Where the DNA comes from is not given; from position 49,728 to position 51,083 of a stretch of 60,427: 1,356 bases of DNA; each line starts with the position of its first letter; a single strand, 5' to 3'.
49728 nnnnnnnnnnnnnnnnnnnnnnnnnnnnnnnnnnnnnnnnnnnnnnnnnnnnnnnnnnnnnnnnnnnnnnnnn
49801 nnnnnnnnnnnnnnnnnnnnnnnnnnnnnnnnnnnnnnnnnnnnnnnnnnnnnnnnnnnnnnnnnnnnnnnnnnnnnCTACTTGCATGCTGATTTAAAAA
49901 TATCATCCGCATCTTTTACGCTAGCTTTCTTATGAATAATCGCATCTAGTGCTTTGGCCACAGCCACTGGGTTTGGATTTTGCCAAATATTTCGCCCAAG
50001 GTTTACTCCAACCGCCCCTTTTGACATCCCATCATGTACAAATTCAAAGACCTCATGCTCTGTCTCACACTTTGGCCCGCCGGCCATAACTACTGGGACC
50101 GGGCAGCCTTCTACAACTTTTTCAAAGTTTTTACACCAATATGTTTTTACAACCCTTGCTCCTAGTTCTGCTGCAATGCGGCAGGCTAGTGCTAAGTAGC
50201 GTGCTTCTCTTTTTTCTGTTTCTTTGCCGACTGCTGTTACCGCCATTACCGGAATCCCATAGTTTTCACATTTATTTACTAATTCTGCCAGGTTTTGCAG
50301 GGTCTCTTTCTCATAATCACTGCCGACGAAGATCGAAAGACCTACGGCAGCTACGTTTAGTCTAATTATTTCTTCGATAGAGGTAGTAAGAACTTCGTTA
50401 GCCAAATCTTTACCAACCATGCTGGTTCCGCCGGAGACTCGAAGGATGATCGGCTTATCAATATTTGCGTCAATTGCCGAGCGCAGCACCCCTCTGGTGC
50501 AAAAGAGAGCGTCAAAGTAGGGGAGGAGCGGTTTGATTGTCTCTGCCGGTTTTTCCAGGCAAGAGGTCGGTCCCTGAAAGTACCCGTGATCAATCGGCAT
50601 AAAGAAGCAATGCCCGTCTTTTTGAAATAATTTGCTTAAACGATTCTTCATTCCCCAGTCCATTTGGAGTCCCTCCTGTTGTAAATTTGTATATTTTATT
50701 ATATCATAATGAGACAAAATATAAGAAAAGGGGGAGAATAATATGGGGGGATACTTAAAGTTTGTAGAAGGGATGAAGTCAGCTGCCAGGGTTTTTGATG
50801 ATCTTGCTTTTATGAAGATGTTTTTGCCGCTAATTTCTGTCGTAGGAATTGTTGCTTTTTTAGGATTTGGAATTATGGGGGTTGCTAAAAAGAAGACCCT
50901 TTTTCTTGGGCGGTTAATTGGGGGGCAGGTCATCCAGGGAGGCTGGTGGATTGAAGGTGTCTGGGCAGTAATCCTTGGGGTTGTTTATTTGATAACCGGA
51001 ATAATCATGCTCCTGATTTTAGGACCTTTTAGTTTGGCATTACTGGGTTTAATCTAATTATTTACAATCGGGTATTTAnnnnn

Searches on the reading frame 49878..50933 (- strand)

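Call 76: search_protein_families(library=pfam, proteins=[window:49878-50933:-], max_evalue=0.000001)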
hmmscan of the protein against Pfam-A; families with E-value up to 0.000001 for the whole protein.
window:49878-50933:- (351 aa): 1 family
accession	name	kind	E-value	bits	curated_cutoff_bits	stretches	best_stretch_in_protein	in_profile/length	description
PF01791.15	DeoC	-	3.2e-28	99.3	23.8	1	111-318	3-228/229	DeoC/LacD family aldolase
